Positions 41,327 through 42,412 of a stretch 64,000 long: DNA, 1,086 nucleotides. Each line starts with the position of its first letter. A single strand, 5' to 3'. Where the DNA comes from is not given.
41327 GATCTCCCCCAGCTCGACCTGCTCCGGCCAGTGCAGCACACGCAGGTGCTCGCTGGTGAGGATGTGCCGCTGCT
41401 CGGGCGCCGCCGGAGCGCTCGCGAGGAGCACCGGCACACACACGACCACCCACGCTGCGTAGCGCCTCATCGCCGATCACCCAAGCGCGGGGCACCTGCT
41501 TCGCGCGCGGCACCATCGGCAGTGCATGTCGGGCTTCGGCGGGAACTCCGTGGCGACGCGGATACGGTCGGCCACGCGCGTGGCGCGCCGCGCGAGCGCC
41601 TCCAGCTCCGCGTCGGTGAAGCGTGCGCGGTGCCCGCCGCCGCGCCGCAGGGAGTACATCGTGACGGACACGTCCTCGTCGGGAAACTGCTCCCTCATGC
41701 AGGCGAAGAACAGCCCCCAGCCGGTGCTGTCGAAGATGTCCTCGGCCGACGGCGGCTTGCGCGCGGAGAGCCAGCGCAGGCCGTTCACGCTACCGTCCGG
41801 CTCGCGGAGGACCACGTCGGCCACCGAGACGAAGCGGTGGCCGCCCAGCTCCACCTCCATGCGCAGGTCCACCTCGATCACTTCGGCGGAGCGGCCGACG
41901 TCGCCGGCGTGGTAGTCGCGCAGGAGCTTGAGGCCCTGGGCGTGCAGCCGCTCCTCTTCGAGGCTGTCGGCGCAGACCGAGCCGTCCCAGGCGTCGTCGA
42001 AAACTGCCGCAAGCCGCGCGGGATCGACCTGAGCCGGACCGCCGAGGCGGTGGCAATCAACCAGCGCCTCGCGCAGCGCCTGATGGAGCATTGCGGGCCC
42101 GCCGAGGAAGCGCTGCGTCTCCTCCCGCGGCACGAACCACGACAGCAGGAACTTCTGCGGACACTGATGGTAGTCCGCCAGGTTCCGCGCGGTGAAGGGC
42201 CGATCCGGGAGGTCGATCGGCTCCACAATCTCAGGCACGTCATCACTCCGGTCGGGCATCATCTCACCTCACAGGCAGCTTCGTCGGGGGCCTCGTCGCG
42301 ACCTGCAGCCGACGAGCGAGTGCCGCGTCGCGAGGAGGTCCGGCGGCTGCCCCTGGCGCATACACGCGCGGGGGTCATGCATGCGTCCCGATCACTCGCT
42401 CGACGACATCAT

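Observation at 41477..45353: ATPase-dead RecQ-fold protein fused to ComF-type phosphoribosyltransferase, operonic with dprA and divergent from a Cas4-like nuclease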

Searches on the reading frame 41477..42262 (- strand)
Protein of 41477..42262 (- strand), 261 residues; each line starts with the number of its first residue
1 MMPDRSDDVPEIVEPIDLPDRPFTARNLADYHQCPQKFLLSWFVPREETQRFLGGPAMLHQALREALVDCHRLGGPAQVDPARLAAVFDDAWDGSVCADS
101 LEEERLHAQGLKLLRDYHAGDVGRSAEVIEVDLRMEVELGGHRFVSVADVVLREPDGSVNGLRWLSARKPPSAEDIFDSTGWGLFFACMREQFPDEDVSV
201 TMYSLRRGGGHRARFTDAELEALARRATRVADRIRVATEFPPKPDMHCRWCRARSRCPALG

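Call 5: search_protein_families(library=pfam, proteins=[window:41477-42262:-], max_evalue=1)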
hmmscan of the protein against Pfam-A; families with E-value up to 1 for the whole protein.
window:41477-42262:- (261 aa): 2 families
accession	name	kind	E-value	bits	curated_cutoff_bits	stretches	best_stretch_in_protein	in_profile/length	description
PF12705.13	PDDEXK_1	-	4.7e-12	46.8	22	1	23-258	2-247/247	PD-(D/E)XK nuclease superfamily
PF10926.14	DUF2800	-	0.0034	17.1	21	1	196-259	171-234/368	Protein of unknown function (DUF2800)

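Call 6: search_protein_families(library=ncbifam, proteins=[window:41477-42262:-], max_evalue=1)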
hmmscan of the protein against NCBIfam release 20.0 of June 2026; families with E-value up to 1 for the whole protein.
window:41477-42262:- (261 aa): 0 families

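Call 16: search_protein_families(library=padloc, proteins=[window:41477-42262:-], max_evalue=0.01)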
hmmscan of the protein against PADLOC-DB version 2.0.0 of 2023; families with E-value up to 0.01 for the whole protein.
window:41477-42262:- (261 aa): 1 family
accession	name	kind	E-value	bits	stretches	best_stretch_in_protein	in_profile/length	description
PDLC00059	DruK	-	0.0017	15.6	1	199-258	180-235/326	PD-(D/E)XK nuclease superfamily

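Call 46: search_solved_structures(query=window:41477-42259:-, max_evalue=10, show_alignments=3)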
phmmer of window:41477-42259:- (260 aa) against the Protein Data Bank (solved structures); distinct sequences matched with E-value up to 10: 0.

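Call 69: find_homologous_proteins(query=window:41477-42259:-, max_evalue=0.001)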
Query window:41477-42259:- (260 aa): 72 proteins with E <= 0.001 among 8000 candidates.
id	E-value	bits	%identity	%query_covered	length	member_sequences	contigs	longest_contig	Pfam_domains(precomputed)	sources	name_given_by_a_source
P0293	2.4e-149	514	86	100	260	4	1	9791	PF12705.14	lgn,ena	-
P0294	2.0e-141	488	80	100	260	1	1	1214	PF12705.14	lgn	-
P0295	3.6e-140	484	81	100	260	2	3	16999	PF12705.14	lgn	-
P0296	3.3e-139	481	80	99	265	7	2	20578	PF12705.14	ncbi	ncbi:MAG: PD-(D/E)XK nuclease family protein [Armatimonadota bacterium]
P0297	2.3e-138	478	78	100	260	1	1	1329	PF12705.14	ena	-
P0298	4.1e-137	474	78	100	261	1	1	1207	PF12705.14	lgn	-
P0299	1.4e-136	473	77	100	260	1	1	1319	PF12705.14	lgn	-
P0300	1.9e-136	472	78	100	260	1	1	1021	PF12705.14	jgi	jgi:hypothetical protein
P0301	7.5e-135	467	77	100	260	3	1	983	PF12705.14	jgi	jgi:hypothetical protein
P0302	9.7e-135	467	76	100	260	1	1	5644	PF12705.14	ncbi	ncbi:MAG: PD-(D/E)XK nuclease family protein [Armatimonadota bacterium]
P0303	1.3e-133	463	76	100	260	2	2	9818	PF12705.14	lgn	-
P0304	2.0e-133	462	76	100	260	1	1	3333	PF12705.14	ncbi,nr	ncbi:MAG: DUF2800 domain-containing protein [Armatimonadia bacterium]|nr:DUF2800 domain-containing p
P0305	5.5e-133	461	75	100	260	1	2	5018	PF12705.14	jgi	jgi:hypothetical protein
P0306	4.5e-132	458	77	100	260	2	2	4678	PF12705.14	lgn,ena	-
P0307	3.4e-130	452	74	100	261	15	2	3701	PF12705.14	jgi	-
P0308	5.5e-130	451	75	100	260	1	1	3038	PF12705.14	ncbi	-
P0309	9.0e-130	450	75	99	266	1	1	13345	PF12705.14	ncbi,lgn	-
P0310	6.9e-129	447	75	100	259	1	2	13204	PF12705.14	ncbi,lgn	ncbi:MAG: PD-(D/E)XK nuclease family protein [Armatimonadota bacterium]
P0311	1.4e-123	430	70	100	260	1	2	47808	PF12705.14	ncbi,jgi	-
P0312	1.7e-122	426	73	96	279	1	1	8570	PF12705.14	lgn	-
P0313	1.5e-121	423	71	100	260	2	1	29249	PF12705.14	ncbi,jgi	-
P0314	1.9e-121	423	71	100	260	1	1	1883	PF12705.14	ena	-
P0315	2.2e-121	423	69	100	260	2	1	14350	PF12705.14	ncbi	ncbi:MAG: RecB family exonuclease [Armatimonadota bacterium]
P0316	9.4e-119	414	69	100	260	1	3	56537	PF12705.14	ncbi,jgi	-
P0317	2.7e-118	413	68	100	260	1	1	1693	PF12705.14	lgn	-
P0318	7.0e-118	411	67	100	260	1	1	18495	PF12705.14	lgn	-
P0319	4.0e-115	402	68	100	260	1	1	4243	PF12705.14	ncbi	-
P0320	3.2e-114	399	67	97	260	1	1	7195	PF12705.14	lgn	-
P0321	1.2e-113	397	66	100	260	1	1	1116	PF12705.14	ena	-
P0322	1.7e-113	397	67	100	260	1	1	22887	PF12705.14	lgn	-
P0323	2.4e-113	396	67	100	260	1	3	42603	PF12705.14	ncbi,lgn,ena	-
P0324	2.9e-113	396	65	100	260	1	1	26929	PF12705.14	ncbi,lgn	ncbi:MAG: PD-(D/E)XK nuclease family protein [Armatimonadota bacterium]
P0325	1.2e-112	394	68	100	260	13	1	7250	PF12705.14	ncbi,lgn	-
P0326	7.7e-112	391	65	100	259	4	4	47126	PF12705.14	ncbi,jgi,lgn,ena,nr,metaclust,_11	ncbi:MAG: PD-(D/E)XK nuclease family protein [candidate division WS1 bacterium]|jgi:hypothetical pro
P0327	1.0e-111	391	67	100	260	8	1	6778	PF12705.14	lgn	-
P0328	7.2e-111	388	66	100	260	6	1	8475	PF12705.14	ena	-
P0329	2.7e-108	380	66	98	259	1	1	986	PF12705.14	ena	-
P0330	5.4e-108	379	64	96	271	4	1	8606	PF12705.14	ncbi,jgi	-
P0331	1.8e-107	377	66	96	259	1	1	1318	PF12705.14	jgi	jgi:hypothetical protein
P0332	1.8e-104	367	62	96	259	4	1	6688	PF12705.14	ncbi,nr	ncbi:MAG TPA: PD-(D/E)XK nuclease family protein [Armatimonadota bacterium]|nr:PD-(D/E)XK nuclease f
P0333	1.9e-104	367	62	96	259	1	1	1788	PF12705.14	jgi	-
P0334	3.2e-104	366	62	98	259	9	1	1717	PF12705.14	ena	-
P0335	1.0e-102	361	63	96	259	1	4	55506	PF12705.14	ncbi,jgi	-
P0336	1.4e-102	361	62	96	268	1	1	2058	PF12705.14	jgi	-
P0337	1.2e-97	345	60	96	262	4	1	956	PF12705.14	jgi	-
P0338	1.2e-92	328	58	96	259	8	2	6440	PF12705.14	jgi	jgi:hypothetical protein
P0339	3.3e-92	327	58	96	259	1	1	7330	PF12705.14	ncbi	-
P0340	4.7e-60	222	46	93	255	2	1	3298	PF12705.14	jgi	-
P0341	2.0e-58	216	46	97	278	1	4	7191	PF12705.14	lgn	-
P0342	2.1e-57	213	44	93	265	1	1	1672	PF12705.14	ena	-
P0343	1.4e-56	210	46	93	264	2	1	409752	PF12705.14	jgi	jgi:hypothetical protein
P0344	1.2e-54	204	44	94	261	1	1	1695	PF12705.14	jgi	-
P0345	1.4e-54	204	44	94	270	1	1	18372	PF12705.14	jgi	-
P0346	6.0e-54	202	42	97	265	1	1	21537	PF12705.14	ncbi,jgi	-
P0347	2.7e-52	196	42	95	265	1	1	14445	PF12705.14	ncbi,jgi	-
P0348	9.2e-52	194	61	57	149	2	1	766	PF12705.14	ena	-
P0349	2.5e-50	190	42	92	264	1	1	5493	PF12705.14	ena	-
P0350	7.9e-50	188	41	98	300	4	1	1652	PF12705.14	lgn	-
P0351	2.4e-49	187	40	93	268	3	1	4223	PF12705.14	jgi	-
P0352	1.8e-48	184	40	95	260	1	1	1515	PF12705.14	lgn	-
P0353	1.9e-48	184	40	97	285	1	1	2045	PF12705.14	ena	-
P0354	2.5e-48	183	40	93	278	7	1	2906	PF12705.14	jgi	-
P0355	8.4e-48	181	40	98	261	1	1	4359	PF12705.14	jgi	jgi:hypothetical protein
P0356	1.1e-47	181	44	92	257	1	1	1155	PF12705.14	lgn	-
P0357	8.3e-46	175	41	89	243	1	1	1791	PF12705.14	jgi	jgi:hypothetical protein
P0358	2.9e-45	173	41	93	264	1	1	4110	PF12705.14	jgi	jgi:hypothetical protein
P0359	7.3e-43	165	37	98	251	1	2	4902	PF12705.14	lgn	-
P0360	1.0e-41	162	37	98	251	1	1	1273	PF12705.14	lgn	-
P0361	1.3e-41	161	38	93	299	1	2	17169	PF12705.14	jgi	jgi:hypothetical protein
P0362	1.3e-41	161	37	98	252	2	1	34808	PF12705.14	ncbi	ncbi:MAG: PD-(D/E)XK nuclease family protein [Armatimonadota bacterium]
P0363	6.6e-40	156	49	53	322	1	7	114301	PF12705.14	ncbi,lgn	-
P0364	1.6e-38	151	47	52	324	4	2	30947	PF12705.14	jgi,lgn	-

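Call 77: predict_structure(alignment_id=A5)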
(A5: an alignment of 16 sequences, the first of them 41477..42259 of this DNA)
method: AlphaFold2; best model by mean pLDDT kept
length: 260 residues; sequences in the alignment: 16
mean_pLDDT: 87.6   pTM: 0.84
mean pLDDT of the five models: 87.6, 86.2, 81.4, 79.2, 78.8
residues with pLDDT >= 90: 182; 70-90: 38; 50-70: 32; < 50: 8
segments of 3 or more residues with pLDDT < 50: 1-6
pLDDT, mean of each block of 10 residues (from residue 1): 48 66 92 84 76 91 98 94 98 93 98 96 89 96 97 96 95 93 98 97 95 96 94 80 63 57
secondary structure, 60 per line:
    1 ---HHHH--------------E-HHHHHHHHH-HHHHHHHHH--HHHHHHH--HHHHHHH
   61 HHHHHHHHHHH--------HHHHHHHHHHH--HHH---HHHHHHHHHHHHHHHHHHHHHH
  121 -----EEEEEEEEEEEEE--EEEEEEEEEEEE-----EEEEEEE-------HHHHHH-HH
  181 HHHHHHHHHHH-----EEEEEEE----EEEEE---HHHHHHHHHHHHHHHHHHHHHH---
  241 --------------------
elements in order: H4-7 H24-32 H34-42 H45-51 H54-71 H80-90 H99-120 E126-138 E141-152 E158-164 H172-177 H179-191 E197-203 E208-212 H216-237

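Call 79: fold_search(model_id=the predicted structure, library=pdb)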
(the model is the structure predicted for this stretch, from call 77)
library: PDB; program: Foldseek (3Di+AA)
matches with E <= 10: 656; with E <= 0.001: 29
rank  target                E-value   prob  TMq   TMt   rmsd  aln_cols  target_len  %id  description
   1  9iac_A                3.0e-10  1.00  0.55  0.53   5.4       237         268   14  Structure of the Argonaute-associated Cas4 family protein 1 (ACE1) from Microcystis aeruginosa (MaACE1) (released 2025-04-23)
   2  9iac_B                8.7e-10  1.00  0.56  0.55   5.1       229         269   13  Structure of the Argonaute-associated Cas4 family protein 1 (ACE1) from Microcystis aeruginosa (MaACE1) (released 2025-04-23)
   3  9iab_B                5.8e-09  1.00  0.53  0.52   8.2       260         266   15  Structure of the Argonaute-associated Cas4 family protein 1 (ACE1) from Chroococcidiopsis thermalis (CtACE1) (released 2025-04-23)
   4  9iab_A                1.0e-08  1.00  0.52  0.51   8.4       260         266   14  Structure of the Argonaute-associated Cas4 family protein 1 (ACE1) from Chroococcidiopsis thermalis (CtACE1) (released 2025-04-23)
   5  9np6_A                6.6e-07  1.00  0.58  0.20   6.9       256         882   15  Cryo-EM structure of AdnA(D934A)-AdnB(D1014A) in complex with AMPPNP and blunt end DNA (released 2025-03-19)
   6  6ppr_A                7.4e-07  1.00  0.60  0.21   6.7       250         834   16  Cryo-EM structure of AdnA(D934A)-AdnB(D1014A) in complex with AMPPNP and DNA (released 2019-11-20)
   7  7sjr_A                4.2e-06  1.00  0.58  0.19   7.6       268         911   13  Cryo-EM structure of AdnA-AdnB(W325A) in complex with DNA and AMPPNP (released 2021-12-22)
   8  6ppu_A                2.0e-05  1.00  0.59  0.28   7.5       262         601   15  Cryo-EM structure of AdnAB-AMPPNP-DNA complex (released 2019-11-20)
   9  5eax_A                2.4e-05  1.00  0.48  0.14   8.2       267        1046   10  Crystal structure of Dna2 in complex with an ssDNA (released 2015-11-18)
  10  5ean_A                5.8e-05  1.00  0.53  0.16   7.5       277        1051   12  Crystal structure of Dna2 in complex with a 5' overhang DNA (released 2015-11-18)
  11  5eaw_A                7.6e-05  1.00  0.52  0.15   7.2       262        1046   11  Crystal structure of Dna2 nuclease-helicase (released 2015-11-18)
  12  3u44_B                1.1e-04  1.00  0.52  0.15   6.8       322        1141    8  Crystal structure of AddAB-DNA complex (released 2012-03-21)
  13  4cej_B                1.1e-04  1.00  0.45  0.12  12.1       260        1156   10  Crystal structure of AddAB-DNA-ADPNP complex at 3 Angstrom resolution (released 2014-03-12)
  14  3u4q_B                1.1e-04  1.00  0.44  0.13  11.4       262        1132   10  Structure of AddAB-DNA complex at 2.8 angstroms (released 2012-03-21)
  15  4ic1_B                1.2e-04  1.00  0.30  0.36  14.1       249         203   13  Crystal structure of SSO0001 (released 2013-01-16)
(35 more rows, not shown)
